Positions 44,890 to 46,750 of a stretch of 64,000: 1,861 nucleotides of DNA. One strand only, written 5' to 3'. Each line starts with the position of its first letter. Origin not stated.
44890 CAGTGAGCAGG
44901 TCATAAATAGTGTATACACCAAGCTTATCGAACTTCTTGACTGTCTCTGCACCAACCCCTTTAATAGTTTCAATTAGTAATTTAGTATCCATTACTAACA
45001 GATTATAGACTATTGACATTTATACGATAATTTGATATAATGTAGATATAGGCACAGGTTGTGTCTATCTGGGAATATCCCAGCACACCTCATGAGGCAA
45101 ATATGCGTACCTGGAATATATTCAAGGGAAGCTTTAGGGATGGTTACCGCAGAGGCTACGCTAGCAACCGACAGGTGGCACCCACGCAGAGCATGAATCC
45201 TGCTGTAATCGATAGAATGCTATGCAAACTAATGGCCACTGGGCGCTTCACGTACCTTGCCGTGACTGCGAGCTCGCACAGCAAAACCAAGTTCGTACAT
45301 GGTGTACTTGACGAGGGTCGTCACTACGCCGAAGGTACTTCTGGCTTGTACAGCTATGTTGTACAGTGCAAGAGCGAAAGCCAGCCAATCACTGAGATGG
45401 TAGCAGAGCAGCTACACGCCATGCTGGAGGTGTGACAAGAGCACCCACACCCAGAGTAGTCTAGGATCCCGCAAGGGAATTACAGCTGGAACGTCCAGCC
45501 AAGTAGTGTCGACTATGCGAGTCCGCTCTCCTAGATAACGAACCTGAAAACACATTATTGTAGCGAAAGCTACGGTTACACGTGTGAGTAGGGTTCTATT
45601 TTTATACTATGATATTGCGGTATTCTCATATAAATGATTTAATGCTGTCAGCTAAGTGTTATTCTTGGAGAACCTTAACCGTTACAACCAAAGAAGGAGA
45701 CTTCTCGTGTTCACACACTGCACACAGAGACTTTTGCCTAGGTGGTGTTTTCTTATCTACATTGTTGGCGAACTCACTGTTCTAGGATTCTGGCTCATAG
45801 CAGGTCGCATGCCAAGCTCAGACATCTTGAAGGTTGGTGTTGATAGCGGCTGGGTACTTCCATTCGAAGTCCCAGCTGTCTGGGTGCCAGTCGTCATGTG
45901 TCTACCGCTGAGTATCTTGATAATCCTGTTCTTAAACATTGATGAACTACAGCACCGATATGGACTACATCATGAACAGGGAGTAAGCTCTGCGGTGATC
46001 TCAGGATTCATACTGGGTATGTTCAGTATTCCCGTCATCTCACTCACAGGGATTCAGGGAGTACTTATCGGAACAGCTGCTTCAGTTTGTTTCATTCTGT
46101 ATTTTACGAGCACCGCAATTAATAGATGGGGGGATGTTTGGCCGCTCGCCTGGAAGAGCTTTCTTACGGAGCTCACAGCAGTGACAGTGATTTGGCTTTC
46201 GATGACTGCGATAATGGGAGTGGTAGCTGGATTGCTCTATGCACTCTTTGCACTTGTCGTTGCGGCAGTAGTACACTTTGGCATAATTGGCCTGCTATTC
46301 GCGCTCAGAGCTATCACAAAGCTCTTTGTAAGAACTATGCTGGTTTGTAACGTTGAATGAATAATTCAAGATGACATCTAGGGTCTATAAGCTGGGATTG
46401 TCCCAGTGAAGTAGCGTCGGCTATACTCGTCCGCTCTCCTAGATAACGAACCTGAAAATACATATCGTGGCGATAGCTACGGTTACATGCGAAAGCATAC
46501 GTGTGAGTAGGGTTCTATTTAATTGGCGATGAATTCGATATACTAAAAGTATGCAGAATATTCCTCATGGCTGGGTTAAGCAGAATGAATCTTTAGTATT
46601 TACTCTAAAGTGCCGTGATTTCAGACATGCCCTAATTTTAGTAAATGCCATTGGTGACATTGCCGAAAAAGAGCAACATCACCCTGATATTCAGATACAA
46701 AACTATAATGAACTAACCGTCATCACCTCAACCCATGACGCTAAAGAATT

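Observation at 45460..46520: Two copies of an unclassified ~140-nt structured RNA punctuating a plus-strand three-gene unit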

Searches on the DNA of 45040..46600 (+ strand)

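Call 4: search_rna_families(source=window, start=45400, end=46600, threshold=evalue, max_evalue=10, show_alignments=3)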
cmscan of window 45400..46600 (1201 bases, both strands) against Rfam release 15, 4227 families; matches with E-value up to 10: 0.
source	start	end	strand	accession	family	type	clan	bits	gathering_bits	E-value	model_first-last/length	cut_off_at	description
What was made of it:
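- On Any Rfam 15 family: 45400-46600 at E<=10 gives no match (call 4).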

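Call 13: search_dna_similar(query=window:45040-46550:+, collection=phages, mode=distant, max_evalue=0.01)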
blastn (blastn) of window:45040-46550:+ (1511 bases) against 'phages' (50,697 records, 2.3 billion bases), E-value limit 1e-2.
No match.

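Call 14: search_dna_similar(query=window:45040-46550:+, collection=plasmids, mode=distant, max_evalue=0.01)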
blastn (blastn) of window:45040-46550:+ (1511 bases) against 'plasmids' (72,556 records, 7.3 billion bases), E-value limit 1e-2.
No match.
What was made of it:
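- Tried and rejected: blastn of 45040-46550 against phages and plasmids found no match (calls 13, 14).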

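Call 61: build_rna_model(alignment_id=A3, structure=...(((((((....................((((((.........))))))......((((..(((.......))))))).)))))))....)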
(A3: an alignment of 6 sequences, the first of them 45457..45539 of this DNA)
Model R1 built from alignment A3 (6 sequences, 92 columns); structure: as given.
model positions 82; base pairs 20; branch points 1; effective number of sequences 2.26; information 0.692 bits per position. Calibrated on 0.2 Mb of random sequence (short: E-values are rough).
structure used (alignment columns):
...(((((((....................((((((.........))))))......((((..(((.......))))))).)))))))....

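Call 62: search_with_rna_model(model_id=R1, source=window, filters=off, max_evalue=10)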
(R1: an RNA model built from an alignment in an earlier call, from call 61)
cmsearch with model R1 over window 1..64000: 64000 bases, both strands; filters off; matches with E-value up to 10: 12.
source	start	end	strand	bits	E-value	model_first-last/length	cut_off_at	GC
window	46374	46447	+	81.3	3.6e-22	1-82/82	no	0.5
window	45457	45539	+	80.1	8.6e-22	1-82/82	no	0.52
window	33012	33047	-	12.6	0.54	1-82/82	no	0.39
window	63281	63345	-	11.6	1.1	1-82/82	no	0.34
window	28836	28860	+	10.6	2.3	1-82/82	no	0.32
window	18421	18458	+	9.9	3.9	1-82/82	no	0.39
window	36461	36551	+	9.9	3.9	1-82/82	no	0.54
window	11362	11416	-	9.5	5.2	1-82/82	no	0.31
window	54314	54351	-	9.2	6.2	1-82/82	no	0.39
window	35928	35951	-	9.1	6.5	1-82/82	no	0.54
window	24985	25023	-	9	7.2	1-82/82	no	0.51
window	33013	33048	+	8.8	8.2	1-82/82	no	0.39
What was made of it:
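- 45460..45535 (+): Copy 1, conserved three-way junction. P1 is 45460-66 with 45529-35. P1a is 45467-78. P2 is 45485-90 with 45494-99. P3 is 45505-08 plus 45511-13 with 45521-27. Covariance model R1 scores 80.1 bits (call 62).
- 46377..46443 (+): Copy 2, conserved three-way junction without P1a. P1 is 46377-83 with 46437-43. P2 is 46391-97 with 46401-07. P3 is 46413-16 plus 46419-21 with 46429-35. Covariance model R1 scores 81.3 bits (call 62).
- On Dispersed repeat (REP / MITE / Correia-like): Only the two copies in 64 kb with filters off (call 62).
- Checked: The next best hit anywhere in the window scores 12.6 bits (E = 0.5), with filters off (call 62).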

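Call 63: search_with_rna_model(model_id=R1, sources=[L012, L013, L014, L015, L016, L017, L018, L019, L020, L021, L022, L023, L024, L001], max_evalue=10)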
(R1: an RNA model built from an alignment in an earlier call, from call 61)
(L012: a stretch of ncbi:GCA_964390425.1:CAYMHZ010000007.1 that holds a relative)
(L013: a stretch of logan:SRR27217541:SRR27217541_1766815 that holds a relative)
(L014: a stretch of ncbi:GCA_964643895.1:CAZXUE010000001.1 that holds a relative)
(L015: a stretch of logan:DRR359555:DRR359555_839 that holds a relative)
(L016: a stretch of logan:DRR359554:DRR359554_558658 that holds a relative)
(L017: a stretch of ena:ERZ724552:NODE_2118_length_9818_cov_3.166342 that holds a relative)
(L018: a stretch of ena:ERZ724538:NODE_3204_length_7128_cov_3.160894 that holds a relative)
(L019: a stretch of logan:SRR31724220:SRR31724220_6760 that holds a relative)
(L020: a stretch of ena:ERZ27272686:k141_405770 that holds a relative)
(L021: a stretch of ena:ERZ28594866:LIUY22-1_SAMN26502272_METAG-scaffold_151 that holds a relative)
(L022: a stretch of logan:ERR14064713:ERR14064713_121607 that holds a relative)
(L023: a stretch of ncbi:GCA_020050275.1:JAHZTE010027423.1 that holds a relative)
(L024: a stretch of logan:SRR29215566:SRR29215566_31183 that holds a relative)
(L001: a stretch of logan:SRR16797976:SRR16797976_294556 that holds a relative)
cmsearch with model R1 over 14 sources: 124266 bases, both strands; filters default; matches with E-value up to 10: 9.
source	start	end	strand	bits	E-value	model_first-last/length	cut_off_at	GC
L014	6508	6589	-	83.1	2e-22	1-82/82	no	0.5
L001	5359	5432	+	81.3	6.9e-22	1-82/82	no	0.5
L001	4442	4524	+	80.1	1.7e-21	1-82/82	no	0.52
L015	6377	6455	-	76.4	2.2e-20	1-82/82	no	0.53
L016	1624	1702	-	76.4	2.2e-20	1-82/82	no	0.53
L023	4377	4455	-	76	3e-20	1-82/82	no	0.48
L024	1358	1443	-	74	1.3e-19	1-82/82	no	0.52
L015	7456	7523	-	13.9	0.43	1-82/82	no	0.47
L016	2703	2770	-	13.9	0.43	1-82/82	no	0.47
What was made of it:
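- Closest known: Intrinsic terminators with 3' stabiliser function. Different: It is single-locus, not a dispersed repeat (calls 62, 63).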

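Call 71: search_with_rna_model(model_id=R1, sources=[L025, L026, L027, L028, L029, L030, L031, L032, L033, L034], max_evalue=1)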
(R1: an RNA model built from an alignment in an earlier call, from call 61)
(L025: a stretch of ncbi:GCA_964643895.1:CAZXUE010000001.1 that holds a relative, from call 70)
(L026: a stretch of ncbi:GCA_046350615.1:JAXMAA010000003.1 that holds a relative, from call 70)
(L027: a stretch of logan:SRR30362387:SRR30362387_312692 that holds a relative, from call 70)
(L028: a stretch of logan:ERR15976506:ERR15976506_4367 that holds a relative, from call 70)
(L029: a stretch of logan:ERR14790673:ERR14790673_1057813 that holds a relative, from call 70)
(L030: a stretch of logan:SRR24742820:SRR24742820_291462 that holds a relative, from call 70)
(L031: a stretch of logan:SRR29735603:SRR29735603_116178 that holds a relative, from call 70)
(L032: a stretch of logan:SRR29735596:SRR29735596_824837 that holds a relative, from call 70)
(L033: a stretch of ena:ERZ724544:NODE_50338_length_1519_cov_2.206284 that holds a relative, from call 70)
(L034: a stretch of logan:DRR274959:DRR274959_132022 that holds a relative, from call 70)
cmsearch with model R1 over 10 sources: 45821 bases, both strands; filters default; matches with E-value up to 1: 10.
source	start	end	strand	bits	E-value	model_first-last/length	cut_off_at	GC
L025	4326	4407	+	83.1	7.4e-23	1-82/82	no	0.5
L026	4326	4407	+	81.7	2e-22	1-82/82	no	0.49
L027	4104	4185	+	81.7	2e-22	1-82/82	no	0.49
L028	3865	3946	+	81.7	2e-22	1-82/82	no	0.49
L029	1051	1132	+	81.7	2e-22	1-82/82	no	0.49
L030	1529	1610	+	81.7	2e-22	1-82/82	no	0.49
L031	1999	2080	+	81.7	2e-22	1-82/82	no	0.49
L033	684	765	+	81.7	2e-22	1-82/82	no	0.49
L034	499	580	+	81.7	2e-22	1-82/82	no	0.49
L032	1902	1973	+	64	5.7e-17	1-72/82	3'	0.53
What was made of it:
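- On Dispersed repeat (REP / MITE / Correia-like): Each related locus has one copy, always at the same slot and on the same strand (calls 63, 71).
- No other copy in 64 kb of this genome or in ~170 kb from relatives (calls 62, 63, 71).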

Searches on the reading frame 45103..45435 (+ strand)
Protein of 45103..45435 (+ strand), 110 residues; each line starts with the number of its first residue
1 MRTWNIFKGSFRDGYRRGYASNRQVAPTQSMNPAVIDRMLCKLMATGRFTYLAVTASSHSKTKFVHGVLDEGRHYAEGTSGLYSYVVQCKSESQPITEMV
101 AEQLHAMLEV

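Call 11: search_protein_families(library=pfam, proteins=[window:45103-45435:+], max_evalue=0.1)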
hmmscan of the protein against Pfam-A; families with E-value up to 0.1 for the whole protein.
window:45103-45435:+ (110 aa): 1 family
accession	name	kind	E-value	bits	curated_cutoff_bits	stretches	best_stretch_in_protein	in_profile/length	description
PF04471.18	Mrr_cat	-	0.077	13.6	21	1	29-108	2-73/115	Restriction endonuclease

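Call 20: find_homologous_proteins(query=window:45103-45435:+, max_evalue=0.01)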
Query window:45103-45435:+ (110 aa): 1 proteins with E <= 0.01 among 1 candidates.
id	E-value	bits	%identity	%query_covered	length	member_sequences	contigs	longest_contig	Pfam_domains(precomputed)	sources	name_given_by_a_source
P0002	1.1e-67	243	100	100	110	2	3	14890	-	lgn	-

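Call 33: search_protein_representatives(protein=window:45103-45435:+)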
Query: 110 residues. Proteins with E-value up to 0.001 (for the whole library): 2; up to 1e-10: 2; up to 1e-30: 1. The best 2 are listed.
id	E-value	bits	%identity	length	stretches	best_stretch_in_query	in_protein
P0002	3.6e-68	242.5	100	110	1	1-110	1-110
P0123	4.7e-14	68.8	42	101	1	10-108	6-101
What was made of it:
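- Tried and rejected: The full-library search added one ORF110 relative, P0123 (call 33), which led to the L014 locus.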

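Call 34: predict_structure(protein=window:45103-45435:+)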
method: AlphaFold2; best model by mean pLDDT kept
length: 110 residues; sequences in the alignment: 1
mean_pLDDT: 44.6   pTM: 0.36
mean pLDDT of the five models: 44.6, 42.0, 41.2, 37.5, 32.0
residues with pLDDT >= 90: 0; 70-90: 0; 50-70: 29; < 50: 81
segments of 3 or more residues with pLDDT < 50: 1-3, 8-30, 57-110
pLDDT, mean of each block of 10 residues (from residue 1): 48 39 45 59 58 48 45 37 35 37 41
secondary structure, 60 per line:
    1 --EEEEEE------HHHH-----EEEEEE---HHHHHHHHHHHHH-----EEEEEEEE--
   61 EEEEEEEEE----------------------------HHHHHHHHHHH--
elements in order: E3-8 H15-18 E24-29 H33-45 E51-58 E61-69 H98-108
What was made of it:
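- Tried and rejected: The AlphaFold model of ORF110 was too poor to use (pLDDT 44.6, call 34).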

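Call 70: find_encoding_contigs(protein=P0123, flank=4000, max_places=10)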
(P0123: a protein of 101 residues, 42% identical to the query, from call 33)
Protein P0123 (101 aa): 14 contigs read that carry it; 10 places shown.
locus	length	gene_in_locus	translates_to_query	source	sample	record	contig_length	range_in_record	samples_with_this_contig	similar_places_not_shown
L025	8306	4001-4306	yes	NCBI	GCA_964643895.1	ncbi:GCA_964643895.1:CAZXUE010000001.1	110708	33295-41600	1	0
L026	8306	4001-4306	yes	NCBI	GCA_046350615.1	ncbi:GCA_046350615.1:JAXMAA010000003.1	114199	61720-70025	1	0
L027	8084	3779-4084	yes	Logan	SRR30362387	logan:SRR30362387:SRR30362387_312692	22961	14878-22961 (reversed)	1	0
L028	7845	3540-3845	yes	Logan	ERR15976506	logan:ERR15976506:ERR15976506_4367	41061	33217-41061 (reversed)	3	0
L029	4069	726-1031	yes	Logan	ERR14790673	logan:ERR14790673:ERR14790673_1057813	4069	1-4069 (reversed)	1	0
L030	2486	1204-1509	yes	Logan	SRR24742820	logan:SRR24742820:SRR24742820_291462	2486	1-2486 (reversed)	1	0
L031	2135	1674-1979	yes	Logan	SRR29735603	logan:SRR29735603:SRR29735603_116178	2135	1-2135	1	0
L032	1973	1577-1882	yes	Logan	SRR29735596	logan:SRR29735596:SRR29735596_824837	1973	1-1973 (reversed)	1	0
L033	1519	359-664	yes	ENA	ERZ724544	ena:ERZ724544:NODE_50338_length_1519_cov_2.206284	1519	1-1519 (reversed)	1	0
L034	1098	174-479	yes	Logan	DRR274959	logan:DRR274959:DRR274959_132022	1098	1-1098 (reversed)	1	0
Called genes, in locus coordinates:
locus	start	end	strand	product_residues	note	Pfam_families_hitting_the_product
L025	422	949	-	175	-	PF03602:Cons_hypoth95, PF01170:UPF0020 (weak), PF05175:MTS (weak), PF06325:PrmA, PF13847:Methyltransf_31 (weak)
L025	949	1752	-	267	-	-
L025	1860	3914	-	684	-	PF10391:DNA_pol_lambd_f (faint), PF17191:RecG_wedge, PF00270:DEAD, PF04851:ResIII, PF00271:Helicase_C, PF19833:RecG_dom3_C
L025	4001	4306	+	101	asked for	-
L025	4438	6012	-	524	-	PF07690:MFS_1, PF00083:Sugar_tr (weak)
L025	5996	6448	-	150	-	PF01047:MarR, PF12802:MarR_2 (weak)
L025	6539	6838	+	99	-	PF01329:Pterin_4a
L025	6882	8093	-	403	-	PF00579:tRNA-synt_1b, PF01479:S4 (faint), PF22421:SYY_C-terminal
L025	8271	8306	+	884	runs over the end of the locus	PF00912:Transgly, PF00905:Transpeptidase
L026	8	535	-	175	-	PF03602:Cons_hypoth95, PF01170:UPF0020 (weak), PF06325:PrmA, PF05175:MTS, PF13847:Methyltransf_31 (weak)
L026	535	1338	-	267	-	-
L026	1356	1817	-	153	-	PF00293:NUDIX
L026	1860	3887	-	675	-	PF10391:DNA_pol_lambd_f (faint), PF17191:RecG_wedge, PF04851:ResIII, PF00270:DEAD, PF22590:Cas3-like_C_2 (faint), PF00271:Helicase_C, PF19833:RecG_dom3_C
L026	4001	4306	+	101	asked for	-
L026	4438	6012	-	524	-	PF07690:MFS_1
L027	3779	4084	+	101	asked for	-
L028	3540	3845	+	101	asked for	-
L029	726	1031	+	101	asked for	-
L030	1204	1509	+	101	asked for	-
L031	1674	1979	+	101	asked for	-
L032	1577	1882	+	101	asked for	-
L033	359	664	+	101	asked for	-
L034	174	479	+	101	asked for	-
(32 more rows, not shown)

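Call 83: search_protein_families(library=padloc, proteins=[window:45103-45435:+, P0123], max_evalue=0.1)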
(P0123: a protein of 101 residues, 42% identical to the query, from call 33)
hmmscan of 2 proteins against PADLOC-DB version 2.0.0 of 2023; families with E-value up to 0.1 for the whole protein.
window:45103-45435:+ (110 aa): 0 families

P0123 (101 aa): 0 families

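Call 84: search_protein_families(library=phrogs, proteins=[window:45103-45435:+, P0123], max_evalue=0.1)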
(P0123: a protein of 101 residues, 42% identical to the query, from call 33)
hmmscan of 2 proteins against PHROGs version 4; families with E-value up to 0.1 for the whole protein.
window:45103-45435:+ (110 aa): 0 families

P0123 (101 aa): 0 families
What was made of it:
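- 45103..45435 (+): ORF110, a small protein of unknown function, 52% GC. No Pfam, PADLOC or PHROG family (calls 11, 83, 84).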
